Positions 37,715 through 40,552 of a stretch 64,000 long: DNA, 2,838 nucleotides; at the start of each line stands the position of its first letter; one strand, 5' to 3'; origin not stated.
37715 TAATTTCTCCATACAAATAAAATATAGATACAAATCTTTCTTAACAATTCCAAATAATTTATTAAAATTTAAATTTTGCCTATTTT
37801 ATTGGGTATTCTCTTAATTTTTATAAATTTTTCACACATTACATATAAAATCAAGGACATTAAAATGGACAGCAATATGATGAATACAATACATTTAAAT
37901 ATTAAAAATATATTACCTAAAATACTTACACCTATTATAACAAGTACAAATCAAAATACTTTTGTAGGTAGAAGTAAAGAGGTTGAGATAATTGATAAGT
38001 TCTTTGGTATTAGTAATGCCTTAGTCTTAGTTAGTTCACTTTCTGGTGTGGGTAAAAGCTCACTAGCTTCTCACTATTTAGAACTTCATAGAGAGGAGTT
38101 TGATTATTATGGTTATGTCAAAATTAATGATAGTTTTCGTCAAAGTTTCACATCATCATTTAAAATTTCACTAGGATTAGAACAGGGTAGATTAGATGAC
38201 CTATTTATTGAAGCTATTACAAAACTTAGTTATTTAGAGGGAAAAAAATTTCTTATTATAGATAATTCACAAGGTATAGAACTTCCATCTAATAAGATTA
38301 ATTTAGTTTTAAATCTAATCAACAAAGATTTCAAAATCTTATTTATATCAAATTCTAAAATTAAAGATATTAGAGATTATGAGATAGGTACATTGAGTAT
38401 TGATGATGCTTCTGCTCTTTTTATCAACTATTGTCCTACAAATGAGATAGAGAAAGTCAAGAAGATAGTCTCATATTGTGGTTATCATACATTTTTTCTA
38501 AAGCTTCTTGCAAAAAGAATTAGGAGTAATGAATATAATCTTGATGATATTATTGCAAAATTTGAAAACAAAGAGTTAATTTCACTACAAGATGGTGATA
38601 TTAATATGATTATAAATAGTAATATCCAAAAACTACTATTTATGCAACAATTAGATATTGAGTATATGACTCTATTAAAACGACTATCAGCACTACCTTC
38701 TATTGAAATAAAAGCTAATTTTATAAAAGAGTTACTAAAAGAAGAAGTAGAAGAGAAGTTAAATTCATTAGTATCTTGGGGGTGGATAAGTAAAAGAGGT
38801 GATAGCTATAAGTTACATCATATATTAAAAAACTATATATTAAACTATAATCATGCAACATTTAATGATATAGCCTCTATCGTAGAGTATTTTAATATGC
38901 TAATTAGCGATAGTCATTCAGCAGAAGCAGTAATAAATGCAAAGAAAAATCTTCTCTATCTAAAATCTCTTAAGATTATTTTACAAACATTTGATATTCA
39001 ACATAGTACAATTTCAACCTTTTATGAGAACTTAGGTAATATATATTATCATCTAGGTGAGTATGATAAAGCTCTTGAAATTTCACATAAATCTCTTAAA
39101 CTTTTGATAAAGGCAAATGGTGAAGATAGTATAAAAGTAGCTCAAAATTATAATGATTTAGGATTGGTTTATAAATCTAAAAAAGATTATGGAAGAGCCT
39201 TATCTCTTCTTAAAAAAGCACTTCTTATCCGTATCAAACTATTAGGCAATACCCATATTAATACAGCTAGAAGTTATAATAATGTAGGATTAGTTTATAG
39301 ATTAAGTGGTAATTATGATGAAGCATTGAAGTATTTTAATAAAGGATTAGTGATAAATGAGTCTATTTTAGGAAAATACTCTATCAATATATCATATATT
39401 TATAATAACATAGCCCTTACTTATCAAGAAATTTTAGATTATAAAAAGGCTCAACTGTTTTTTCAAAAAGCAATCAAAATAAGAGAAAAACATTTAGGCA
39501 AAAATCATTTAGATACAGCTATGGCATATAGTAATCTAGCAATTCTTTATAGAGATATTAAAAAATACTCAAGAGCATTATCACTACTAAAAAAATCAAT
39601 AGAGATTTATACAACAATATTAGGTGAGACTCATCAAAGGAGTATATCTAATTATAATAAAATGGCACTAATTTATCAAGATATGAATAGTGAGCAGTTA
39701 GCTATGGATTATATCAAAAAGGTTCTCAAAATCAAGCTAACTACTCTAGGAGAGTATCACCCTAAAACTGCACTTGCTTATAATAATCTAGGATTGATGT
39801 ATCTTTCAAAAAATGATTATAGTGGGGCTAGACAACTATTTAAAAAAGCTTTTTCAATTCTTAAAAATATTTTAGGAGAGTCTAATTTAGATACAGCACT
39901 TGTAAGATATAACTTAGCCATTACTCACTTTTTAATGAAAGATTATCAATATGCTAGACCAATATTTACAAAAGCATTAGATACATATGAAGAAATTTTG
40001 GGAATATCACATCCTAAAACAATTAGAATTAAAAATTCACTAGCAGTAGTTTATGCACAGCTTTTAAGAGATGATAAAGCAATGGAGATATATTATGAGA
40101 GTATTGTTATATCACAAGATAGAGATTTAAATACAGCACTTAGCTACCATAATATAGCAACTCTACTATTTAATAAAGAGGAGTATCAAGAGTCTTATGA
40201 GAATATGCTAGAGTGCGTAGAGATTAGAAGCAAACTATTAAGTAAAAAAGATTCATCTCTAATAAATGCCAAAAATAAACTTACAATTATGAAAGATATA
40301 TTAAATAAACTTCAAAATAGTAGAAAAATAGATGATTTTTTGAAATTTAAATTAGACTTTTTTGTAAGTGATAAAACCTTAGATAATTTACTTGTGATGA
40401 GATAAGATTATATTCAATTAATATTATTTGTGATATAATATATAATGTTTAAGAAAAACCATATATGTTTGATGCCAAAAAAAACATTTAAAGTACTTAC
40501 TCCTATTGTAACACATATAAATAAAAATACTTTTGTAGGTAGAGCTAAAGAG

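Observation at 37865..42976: Tandem paralogous effector-less P-loop (STAND/NB-ARC-like) + TPR proteins in an islet flanked by methyltransferase relic, L,D-transpeptidase and HicAB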

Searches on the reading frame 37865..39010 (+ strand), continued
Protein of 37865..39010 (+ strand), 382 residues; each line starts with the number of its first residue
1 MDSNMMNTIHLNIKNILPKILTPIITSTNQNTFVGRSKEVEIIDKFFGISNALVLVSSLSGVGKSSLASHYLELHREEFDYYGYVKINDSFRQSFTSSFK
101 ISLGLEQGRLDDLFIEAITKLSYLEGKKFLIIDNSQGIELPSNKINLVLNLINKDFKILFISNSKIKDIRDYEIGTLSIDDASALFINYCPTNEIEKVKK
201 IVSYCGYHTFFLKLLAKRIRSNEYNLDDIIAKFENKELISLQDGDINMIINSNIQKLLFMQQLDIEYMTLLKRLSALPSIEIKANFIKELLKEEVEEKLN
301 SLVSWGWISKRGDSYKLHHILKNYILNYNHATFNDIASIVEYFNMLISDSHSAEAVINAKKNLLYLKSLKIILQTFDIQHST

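Call 47: fold_search(model_id=the predicted structure, library=pdb)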
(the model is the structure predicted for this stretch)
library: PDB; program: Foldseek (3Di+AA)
matches with E <= 10: 1285; with E <= 0.001: 91
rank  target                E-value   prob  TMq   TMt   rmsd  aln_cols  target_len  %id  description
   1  3shf                  5.7e-12  1.00  0.66  0.25   5.5       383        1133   15  Crystal structure of the R265S mutant of full-length murine Apaf-1 (released 2011-08-24)
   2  2a5y_B                2.6e-10  1.00  0.41  0.32  17.2       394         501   16  Structure of a CED-4/CED-9 complex (released 2005-10-11)
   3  6mfv_A                2.9e-10  1.00  0.60  0.38   4.8       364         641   19  Crystal structure of the Signal Transduction ATPase with Numerous Domains (STAND) protein with a tetratricopeptide rep (released 2019-02-20)
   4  9ria_B                1.0e-09  1.00  0.45  0.22  14.6       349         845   16  Cryo-EM structure of tomato NRC3-AVRcap1b complex (released 2025-07-23)
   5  6j6i_C                2.1e-09  1.00  0.41  0.22  15.4       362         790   16  Reconstitution and structure of a plant NLR resistosome conferring immunity (released 2019-03-20)
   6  9ria_C                4.4e-09  1.00  0.43  0.21  14.8       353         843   14  Cryo-EM structure of tomato NRC3-AVRcap1b complex (released 2025-07-23)
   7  7jlv_A                8.8e-09  1.00  0.42  0.37  15.2       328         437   16  Structure of the activated Roq1 resistosome directly recognizing the pathogen effector XopQ (released 2020-12-02)
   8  7dfv_A                1.3e-08  1.00  0.44  0.34  14.7       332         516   14  Cryo-EM structure of plant NLR RPP1 tetramer core part (released 2020-12-16)
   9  9fp6_A                1.4e-08  1.00  0.43  0.24  16.1       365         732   15  Structure of the NbNRC2 hexameric resistosome (released 2024-07-03)
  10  8bob_C                1.5e-08  1.00  0.64  0.60   7.8       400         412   14  Structural basis for negative regulation of the maltose system (released 2023-10-18)
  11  8dgc_A                5.6e-08  1.00  0.37  0.09  16.9       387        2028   12  Avs3 bound to phage PhiV-1 terminase (released 2022-08-03)
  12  7crc_B                7.0e-08  1.00  0.44  0.17  14.7       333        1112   15  Cryo-EM structure of plant NLR RPP1 tetramer in complex with ATR1 (released 2020-12-16)
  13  8dgc_B                1.4e-07  1.00  0.38  0.09  16.9       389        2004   13  Avs3 bound to phage PhiV-1 terminase (released 2022-08-03)
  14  7tji_I                4.0e-07  1.00  0.36  0.37  16.3       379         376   16  S. cerevisiae ORC bound to 84 bp ARS1 DNA and Cdc6 (state 2) with flexible Orc6 N-terminal domain (released 2022-10-05)
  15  3pfi_B                5.9e-07  1.00  0.39  0.50  14.0       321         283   12  2.7 Angstrom resolution crystal structure of a probable holliday junction DNA helicase (ruvB) from Campylobacter jejun (released 2010-11-10)
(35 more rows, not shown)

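Call 48: find_related_loci(query=A2, collection=metagenome_contigs, flank=8000)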
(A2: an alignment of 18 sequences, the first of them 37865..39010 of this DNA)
Query A2 (382 aa) in metagenome_contigs; peptide patterns used: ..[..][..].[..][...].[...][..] (x = any residue, [..] = any of these).
599 stretches matched a pattern (row limit reached: there are more); 52 encode a relative of the query (tblastn E <= 1e-3); 52 distinct loci.
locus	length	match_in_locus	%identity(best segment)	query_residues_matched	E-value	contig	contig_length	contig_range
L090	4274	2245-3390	88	1-382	0e+0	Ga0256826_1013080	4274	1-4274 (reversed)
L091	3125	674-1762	43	16-380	2e-85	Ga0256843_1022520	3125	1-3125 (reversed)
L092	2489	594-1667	40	20-373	2e-79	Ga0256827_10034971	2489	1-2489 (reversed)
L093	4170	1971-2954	42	15-343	3e-76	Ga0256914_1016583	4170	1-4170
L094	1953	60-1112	40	34-381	2e-79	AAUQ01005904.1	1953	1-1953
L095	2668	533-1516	43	19-344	3e-77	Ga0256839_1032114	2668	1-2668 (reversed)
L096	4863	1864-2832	42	23-343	2e-73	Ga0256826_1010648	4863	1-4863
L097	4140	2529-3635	39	19-381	4e-72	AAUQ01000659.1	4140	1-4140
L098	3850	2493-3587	38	19-380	9e-72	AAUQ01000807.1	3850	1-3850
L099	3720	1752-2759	40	18-348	8e-67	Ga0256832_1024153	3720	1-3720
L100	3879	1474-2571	37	21-382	6e-66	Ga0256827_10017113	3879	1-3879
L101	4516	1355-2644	33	3-380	4e-64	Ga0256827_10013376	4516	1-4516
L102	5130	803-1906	37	16-380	1e-63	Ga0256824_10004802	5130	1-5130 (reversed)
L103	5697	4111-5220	35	2-379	4e-63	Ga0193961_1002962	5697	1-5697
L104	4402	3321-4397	35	14-366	3e-60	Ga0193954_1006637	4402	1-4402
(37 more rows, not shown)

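Call 60: find_homologous_proteins(query=A2, max_evalue=1e-10)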
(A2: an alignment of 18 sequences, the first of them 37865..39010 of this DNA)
Query A2 (18 sequences) (382 aa, profile of the alignment): 2 proteins with E <= 1e-10 among 8000 candidates.
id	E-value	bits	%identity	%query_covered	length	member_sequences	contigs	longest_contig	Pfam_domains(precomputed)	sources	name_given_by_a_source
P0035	1.1e-127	444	32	90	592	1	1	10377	PF00515.35,PF13424.13,PF13401.13,PF00931.29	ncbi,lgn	-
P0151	1.9e-24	104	21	37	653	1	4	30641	PF20703.4,PF13191.13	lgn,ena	-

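Call 61: search_protein_families(library=pfam, alignment_id=A2, max_evalue=0.01)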
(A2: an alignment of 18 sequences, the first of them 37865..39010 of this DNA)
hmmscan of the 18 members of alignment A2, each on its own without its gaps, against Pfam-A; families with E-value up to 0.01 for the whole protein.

A. member 1, window:37865-39010:+ (382 aa): 2 families
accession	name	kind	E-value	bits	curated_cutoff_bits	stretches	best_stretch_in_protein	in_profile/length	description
PF13401.12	AAA_22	-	1.3e-05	26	27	1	53-164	7-124/130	AAA domain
PF13191.12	AAA_16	-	5.4e-05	24.2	32.6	1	32-95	1-69/167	AAA ATPase domain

B. families by the number of members that match (of 18 scanned): 19 families
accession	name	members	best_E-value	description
PF13191.12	AAA_16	16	3.2e-07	AAA ATPase domain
PF13401.12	AAA_22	16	3.6e-07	AAA domain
PF00931.28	NB-ARC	13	5.5e-11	NB-ARC domain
PF13173.12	AAA_14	12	3e-06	AAA domain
PF25201.1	nSTAND6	10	1e-06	Novel STAND NTPase 6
PF24883.2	NPHP3_N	9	8.8e-07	Nephrocystin 3, N-terminal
PF20703.3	nSTAND1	8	2.3e-06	Novel STAND NTPase 1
PF20720.3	nSTAND3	7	0.00011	Novel STAND NTPase 3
PF01637.24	ATPase_2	6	2.3e-07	ATPase domain predominantly from Archaea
PF25199.1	nSTAND_NTPase5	3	0.00019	Novel STAND NTPase 5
PF05729.18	NACHT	3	0.00037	NACHT domain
PF03193.22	RsgA_GTPase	2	0.0039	RsgA GTPase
PF13479.12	AAA_24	1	0.00065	AAA domain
PF01443.25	Viral_helicase1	1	0.0013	Viral superfamily 1 RNA helicase core domain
PF25361.1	AAA_lid_RFC1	1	0.0018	RFC1-like, AAA+ ATPase lid domain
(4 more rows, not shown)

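Call 75: search_dna_similar(query=window:37865-39010:+, collection=plasmids, mode=protein, max_evalue=0.001, max_rows=15)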
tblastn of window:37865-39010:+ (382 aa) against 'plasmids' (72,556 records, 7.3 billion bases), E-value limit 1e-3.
Records with a match: 2; places in all: 2; records where one place covers at least 80% of the query: 1.
Best place of each record, by identity: <60% 2.
By first word of the organism name: Chondrinema 1; Haliscomenobacter 1.
By predicted mobility (MOB-suite, as given by PLSDB): non-mobilizable 2.
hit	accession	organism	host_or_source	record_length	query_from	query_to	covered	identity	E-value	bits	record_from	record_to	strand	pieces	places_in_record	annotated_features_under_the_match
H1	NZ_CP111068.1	Chondrinema litorale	Seaweed,red alga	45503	14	287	72%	25.0%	6e-4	50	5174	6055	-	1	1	tetratricopeptide repeat protein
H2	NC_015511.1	Haliscomenobacter hydrossis DSM 1100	activated sludge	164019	71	376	80%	19.9%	1e-4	52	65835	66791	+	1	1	tetratricopeptide repeat protein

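Call 76: search_dna_similar(query=window:37865-39010:+, collection=phages, mode=protein, max_evalue=0.001, max_rows=10)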
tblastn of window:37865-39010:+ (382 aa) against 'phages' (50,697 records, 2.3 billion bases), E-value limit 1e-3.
No match.

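Call 79: search_protein_families(library=padloc, alignment_id=A2, max_evalue=0.01)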
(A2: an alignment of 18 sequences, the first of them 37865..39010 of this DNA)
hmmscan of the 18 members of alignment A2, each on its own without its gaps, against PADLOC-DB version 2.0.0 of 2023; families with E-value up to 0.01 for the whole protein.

A. member 1, window:37865-39010:+ (382 aa): 0 families

B. families by the number of members that match (of 18 scanned): 7 families
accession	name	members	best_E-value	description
PDLC04140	mad8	3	0.0052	mads_8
PDLC04787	PDC-S01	1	0.0002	-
PDLC02942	RT_III-A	1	0.0021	-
PDLC02945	RT_III-A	1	0.0036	-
PDLC03384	MTase_II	1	0.007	Type II methyltransferase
PDLC01087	C3a187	1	0.0073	NERD+UvrD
PDLC02943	RT_III-A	1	0.0085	-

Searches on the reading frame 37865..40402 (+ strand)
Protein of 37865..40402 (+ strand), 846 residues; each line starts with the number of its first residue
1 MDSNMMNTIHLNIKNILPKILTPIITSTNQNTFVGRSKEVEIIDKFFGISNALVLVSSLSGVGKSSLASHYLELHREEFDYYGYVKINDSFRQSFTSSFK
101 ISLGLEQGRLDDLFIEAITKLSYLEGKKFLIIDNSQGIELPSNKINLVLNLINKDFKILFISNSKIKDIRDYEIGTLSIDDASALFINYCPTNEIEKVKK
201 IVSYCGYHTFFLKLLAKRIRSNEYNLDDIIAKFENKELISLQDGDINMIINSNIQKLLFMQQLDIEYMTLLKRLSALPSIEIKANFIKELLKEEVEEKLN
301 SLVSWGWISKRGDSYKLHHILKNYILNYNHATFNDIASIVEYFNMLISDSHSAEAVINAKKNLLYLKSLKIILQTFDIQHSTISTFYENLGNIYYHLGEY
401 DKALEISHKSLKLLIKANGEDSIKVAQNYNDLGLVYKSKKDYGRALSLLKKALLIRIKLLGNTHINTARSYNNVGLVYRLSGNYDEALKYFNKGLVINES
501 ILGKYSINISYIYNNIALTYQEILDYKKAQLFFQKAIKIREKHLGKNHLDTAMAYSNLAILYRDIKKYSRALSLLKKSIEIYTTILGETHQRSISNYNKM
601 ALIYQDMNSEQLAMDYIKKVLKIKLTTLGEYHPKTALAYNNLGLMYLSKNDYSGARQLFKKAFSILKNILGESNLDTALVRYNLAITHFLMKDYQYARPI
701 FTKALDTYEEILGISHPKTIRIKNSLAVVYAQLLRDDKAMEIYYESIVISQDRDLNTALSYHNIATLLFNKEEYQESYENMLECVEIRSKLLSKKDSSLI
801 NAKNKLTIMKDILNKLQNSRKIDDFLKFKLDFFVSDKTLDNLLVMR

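Call 6: search_protein_families(library=pfam, proteins=[window:37865-40402:+], max_evalue=0.01)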
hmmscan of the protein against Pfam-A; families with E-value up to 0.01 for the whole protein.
window:37865-40402:+ (846 aa): 20 families
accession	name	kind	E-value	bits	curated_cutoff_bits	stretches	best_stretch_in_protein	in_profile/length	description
PF13424.12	TPR_12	-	1.2e-83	275.8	30.1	7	429-495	6-72/77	Tetratricopeptide repeat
PF13374.12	TPR_10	-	2.1e-71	234.5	27.5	8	551-591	1-41/42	Tetratricopeptide repeat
PF00515.34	TPR_1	-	1.2e-38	129.8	27.8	5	468-499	1-32/34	Tetratricopeptide repeat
PF07719.23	TPR_2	-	7.2e-35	116.7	27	3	468-499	1-32/34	Tetratricopeptide repeat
PF24885.1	TPR_NPHP3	-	9.3e-35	120.6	100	4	506-624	95-213/239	Nephrocystin-3 TPR domain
PF13181.12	TPR_8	-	9.2e-30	100.7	25.7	2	468-495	1-28/34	Tetratricopeptide repeat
PF13176.12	TPR_7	-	1.8e-17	62.3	27.9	0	388-409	3-24/36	Tetratricopeptide repeat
PF13432.12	TPR_16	-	1.9e-13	51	32.7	0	630-662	25-57/65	Tetratricopeptide repeat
PF13431.12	TPR_17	-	3.8e-08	33.4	24.4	0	384-405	13-34/34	Tetratricopeptide repeat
PF13428.12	TPR_14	-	9.4e-08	32.5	23.5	0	475-497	8-30/44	Tetratricopeptide repeat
PF14559.12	TPR_19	-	5.1e-07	30.4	25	0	647-704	2-51/68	Tetratricopeptide repeat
PF13174.12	TPR_6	-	6.6e-06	26.9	26.3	0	681-708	3-30/33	Tetratricopeptide repeat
PF17874.7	TPR_MalT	-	7e-06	26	45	0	373-491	70-184/336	MalT-like TPR region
PF18768.7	RNPP_C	-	7.7e-06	26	26.5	1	712-786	71-149/213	RNPP family C-terminal domain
PF13401.12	AAA_22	-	3.6e-05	24.5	27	1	53-163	7-123/130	AAA domain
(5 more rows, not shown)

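Call 7: search_protein_families(library=padloc, proteins=[window:37865-40402:+], max_evalue=0.1)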
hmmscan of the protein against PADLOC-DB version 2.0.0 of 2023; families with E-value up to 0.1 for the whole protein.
window:37865-40402:+ (846 aa): 1 family
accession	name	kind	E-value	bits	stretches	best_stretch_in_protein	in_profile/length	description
PDLC01169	TPR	-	1.6e-09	35.5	2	468-631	109-242/252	TPR repeats containing protein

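Call 8: search_protein_families(library=ncbifam, proteins=[window:37865-40402:+], max_evalue=0.001)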
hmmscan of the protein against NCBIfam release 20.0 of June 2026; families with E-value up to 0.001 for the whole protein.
window:37865-40402:+ (846 aa): 13 families
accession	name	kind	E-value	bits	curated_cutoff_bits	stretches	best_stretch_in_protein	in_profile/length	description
NF040586.1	FxSxx_TPR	equivalog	2.2e-50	172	300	2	384-689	428-735/830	FxSxx-COOH system tetratricopeptide repeat protein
NF053520.1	HK_Porph_FimS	equivalog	3.1e-18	65.4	600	2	464-541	120-195/618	sensor histidine kinase FimS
NF041717.1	HaaA_phane_TPR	equivalog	3.6e-17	61.8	1125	2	388-669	596-865/882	cyclophane-containing RiPP biosynthesis TPR protein HaaT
NF040959.1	MamA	equivalog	5.3e-14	52.2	200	2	365-539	53-202/204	magnetosome protein MamA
TIGR02521.1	type_IV_pilW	equivalog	1e-11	44.9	154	0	547-705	26-162/234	type IV pilus biogenesis/stability protein PilW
NF053617.1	SARPRegAfsRStmc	equivalog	1.2e-10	40.1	1430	1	466-711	734-969/986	SARP-family global regulator AfsR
NF002725.1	PRK02603.1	equivalog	6.4e-10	39.3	143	1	424-540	33-143/173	photosystem I assembly protein Ycf3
NF052312.1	T9SS_PorW_SprE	equivalog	1.3e-09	37.3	250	0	725-780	295-350/716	type IX secretion system periplasmic lipoprotein PorW/SprE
NF008753.0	PRK11788.1-1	equivalog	2.3e-08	33.6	395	1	365-498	123-244/389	lipopolysaccharide assembly protein LapB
NF033762.1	social_mot_Tgl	equivalog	7.2e-05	22.2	225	1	382-493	98-195/252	social motility TPR repeat lipoprotein Tgl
NF033920.0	C39_PA2778_fam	equivalog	0.00011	21.8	150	0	626-705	180-251/255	PA2778 family cysteine peptidase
TIGR00040.1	yfcE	subfamily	0.00014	22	56.25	0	345-474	4-126/158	YfcE family phosphodiesterase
TIGR00540.1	TPR_hemY_coli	hypoth_equivalog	0.00099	18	142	0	529-618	309-383/385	heme biosynthesis-associated TPR protein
